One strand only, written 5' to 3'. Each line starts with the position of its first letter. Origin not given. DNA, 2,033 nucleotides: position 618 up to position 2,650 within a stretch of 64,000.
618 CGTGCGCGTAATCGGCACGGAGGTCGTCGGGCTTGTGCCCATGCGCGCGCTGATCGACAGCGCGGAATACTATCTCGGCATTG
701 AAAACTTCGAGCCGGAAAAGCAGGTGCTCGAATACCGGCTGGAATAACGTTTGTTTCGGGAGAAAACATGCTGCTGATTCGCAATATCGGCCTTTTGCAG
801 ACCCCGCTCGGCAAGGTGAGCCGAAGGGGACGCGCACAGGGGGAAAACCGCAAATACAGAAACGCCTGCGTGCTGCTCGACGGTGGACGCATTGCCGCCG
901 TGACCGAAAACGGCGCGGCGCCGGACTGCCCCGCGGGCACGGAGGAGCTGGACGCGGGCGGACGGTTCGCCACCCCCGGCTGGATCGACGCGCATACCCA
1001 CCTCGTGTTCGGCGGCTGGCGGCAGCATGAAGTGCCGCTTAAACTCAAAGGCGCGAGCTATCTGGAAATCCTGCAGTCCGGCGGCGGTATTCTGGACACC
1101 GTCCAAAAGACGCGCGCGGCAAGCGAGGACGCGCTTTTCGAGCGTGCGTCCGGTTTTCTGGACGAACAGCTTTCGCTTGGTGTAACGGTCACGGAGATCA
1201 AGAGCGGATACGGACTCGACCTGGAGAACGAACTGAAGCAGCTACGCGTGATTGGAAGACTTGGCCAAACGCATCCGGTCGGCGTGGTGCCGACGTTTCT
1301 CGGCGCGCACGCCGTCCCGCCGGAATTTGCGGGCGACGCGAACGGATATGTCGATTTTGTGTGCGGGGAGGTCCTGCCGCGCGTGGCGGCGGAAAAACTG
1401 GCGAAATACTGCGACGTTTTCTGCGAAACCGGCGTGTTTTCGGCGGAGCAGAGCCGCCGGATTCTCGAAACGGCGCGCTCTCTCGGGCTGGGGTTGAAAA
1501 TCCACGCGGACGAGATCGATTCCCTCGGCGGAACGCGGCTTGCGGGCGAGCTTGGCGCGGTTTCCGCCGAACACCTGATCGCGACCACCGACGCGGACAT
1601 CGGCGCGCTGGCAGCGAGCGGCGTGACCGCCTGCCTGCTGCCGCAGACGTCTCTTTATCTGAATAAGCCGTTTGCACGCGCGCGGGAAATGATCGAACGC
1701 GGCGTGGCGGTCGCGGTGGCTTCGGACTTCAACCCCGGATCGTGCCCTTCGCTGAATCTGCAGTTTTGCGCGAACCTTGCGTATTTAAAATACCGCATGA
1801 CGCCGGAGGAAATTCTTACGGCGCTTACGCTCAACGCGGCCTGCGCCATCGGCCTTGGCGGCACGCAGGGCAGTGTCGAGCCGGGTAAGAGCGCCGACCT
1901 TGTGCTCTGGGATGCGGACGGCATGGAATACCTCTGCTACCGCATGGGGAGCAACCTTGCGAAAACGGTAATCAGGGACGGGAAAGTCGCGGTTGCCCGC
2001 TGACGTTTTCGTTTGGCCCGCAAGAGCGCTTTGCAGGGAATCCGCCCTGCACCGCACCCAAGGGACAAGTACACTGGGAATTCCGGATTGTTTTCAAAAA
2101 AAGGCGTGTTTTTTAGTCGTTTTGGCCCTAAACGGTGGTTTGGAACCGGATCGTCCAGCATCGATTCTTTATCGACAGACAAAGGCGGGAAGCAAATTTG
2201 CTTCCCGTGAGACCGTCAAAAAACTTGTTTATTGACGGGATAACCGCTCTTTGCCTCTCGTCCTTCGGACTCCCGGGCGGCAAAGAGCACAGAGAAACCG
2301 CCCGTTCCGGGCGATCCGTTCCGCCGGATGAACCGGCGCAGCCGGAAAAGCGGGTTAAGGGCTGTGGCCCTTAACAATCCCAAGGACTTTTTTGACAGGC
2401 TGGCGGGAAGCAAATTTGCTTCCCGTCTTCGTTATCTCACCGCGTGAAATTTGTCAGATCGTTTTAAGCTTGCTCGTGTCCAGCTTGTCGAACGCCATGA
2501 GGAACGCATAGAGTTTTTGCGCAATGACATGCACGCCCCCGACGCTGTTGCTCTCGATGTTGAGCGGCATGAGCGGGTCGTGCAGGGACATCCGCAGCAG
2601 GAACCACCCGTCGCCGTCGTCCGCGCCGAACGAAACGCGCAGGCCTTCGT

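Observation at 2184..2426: Structured ~190-nt repeat (copy A) sitting between a perfect 25-bp duplication of a terminator palindrome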

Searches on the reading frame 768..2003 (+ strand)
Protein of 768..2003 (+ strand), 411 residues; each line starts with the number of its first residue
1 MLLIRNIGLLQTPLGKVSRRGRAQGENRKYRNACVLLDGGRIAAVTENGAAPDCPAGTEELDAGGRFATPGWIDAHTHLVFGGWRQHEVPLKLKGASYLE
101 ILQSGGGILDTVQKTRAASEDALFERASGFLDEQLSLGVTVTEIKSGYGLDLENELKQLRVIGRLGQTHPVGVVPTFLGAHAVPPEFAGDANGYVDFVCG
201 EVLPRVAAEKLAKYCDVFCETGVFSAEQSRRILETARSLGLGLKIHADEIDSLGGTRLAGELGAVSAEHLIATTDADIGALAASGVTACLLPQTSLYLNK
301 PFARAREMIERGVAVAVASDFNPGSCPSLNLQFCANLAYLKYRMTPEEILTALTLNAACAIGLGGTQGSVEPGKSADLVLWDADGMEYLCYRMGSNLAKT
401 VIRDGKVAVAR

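Call 12: find_encoding_contigs(protein=window:768-2003:+, flank=3000, max_places=10)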
Protein window:768-2003:+ (411 aa): 4 contigs read that carry it; 3 places shown.
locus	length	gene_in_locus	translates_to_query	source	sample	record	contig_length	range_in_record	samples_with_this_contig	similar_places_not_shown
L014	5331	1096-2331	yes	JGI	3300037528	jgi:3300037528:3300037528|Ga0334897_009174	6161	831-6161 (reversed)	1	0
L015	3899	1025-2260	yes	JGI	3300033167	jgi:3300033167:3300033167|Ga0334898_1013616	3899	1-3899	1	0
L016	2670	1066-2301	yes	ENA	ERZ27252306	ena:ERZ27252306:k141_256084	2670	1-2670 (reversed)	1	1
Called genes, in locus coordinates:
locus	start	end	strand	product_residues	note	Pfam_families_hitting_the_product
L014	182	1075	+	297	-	PF07837:FTCD_N, PF02971:FTCD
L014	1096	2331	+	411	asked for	PF07969:Amidohydro_3, PF01979:Amidohydro_1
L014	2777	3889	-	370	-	PF01262:AlaDh_PNT_C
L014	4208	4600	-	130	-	-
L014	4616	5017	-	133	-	PF00173:Cyt-b5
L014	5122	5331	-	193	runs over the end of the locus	PF00156:Pribosyltran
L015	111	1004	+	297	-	PF07837:FTCD_N, PF02971:FTCD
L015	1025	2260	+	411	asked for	PF07969:Amidohydro_3, PF01979:Amidohydro_1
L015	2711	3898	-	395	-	?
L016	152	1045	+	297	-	PF07837:FTCD_N, PF02971:FTCD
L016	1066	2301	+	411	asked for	PF07969:Amidohydro_3, PF01979:Amidohydro_1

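Call 61: search_protein_families(library=pfam, proteins=[window:768-2003:+])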
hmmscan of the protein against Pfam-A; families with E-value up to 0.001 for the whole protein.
window:768-2003:+ (411 aa): 2 families
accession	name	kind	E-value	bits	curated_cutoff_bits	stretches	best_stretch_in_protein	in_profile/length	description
PF01979.26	Amidohydro_1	-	1.4e-21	77.6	25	1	248-406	183-343/345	Amidohydrolase family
PF07969.17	Amidohydro_3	-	2.3e-21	77.2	29.7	2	213-408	251-471/472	Amidohydrolase family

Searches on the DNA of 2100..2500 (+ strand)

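Call 8: search_rna_families(source=window, start=2100, end=2500, threshold=evalue, max_evalue=10, show_alignments=2)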
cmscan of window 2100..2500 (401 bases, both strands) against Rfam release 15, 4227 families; matches with E-value up to 10: 5.
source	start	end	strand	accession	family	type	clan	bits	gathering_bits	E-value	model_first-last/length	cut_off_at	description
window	2402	2427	+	RF00896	mir-787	Gene; miRNA;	-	16.7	57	1.6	1-72/72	no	mir-787 microRNA precursor family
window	2395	2435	+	RF00371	sroE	Gene; sRNA;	-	15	51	0.94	1-92/92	no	sroE RNA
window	2371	2435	-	RF00371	sroE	Gene; sRNA;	-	14.9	51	1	1-92/92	no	sroE RNA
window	2320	2375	+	RF01682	P8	Gene; sRNA;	-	14.6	60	5.2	1-78/78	no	Pseudomonas sRNA P8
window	2292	2403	-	RF02876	AS-pc02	Gene; antisense;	-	11.2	40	2.3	1-185/185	no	Antisense to pHK01_099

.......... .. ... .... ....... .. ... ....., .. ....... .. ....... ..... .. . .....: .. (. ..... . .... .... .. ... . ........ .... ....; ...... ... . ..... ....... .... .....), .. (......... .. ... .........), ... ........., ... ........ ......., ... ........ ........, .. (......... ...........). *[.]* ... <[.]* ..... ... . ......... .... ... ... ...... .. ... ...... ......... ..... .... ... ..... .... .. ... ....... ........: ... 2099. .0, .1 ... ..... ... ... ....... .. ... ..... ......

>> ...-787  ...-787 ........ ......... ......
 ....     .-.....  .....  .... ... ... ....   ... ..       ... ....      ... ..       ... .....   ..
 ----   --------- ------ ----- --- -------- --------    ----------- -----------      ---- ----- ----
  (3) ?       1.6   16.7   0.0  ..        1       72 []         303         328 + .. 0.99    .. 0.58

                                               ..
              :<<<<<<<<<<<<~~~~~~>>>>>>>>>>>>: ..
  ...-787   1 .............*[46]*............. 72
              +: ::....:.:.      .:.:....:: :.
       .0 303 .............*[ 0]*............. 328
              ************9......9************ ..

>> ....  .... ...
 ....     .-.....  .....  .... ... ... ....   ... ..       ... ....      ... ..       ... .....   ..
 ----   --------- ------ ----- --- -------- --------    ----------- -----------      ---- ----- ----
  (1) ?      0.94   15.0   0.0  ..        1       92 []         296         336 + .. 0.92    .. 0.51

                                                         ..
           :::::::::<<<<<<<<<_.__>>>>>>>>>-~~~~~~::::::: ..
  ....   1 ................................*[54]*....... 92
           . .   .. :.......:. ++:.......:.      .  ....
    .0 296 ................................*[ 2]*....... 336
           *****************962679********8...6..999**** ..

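Call 45: search_dna_similar(query=window:2209-2403:+, collection=plasmids, mode=distant, max_evalue=0.001, max_rows=15)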
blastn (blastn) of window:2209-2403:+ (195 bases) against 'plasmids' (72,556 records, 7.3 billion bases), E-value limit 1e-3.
No match.

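Call 46: search_dna_similar(query=window:2209-2403:+, collection=phages, mode=distant, max_evalue=0.001, max_rows=15)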
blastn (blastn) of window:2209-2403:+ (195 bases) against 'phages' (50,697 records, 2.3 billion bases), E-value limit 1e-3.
No match.
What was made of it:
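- Tried and rejected: No match (calls 45, 46).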
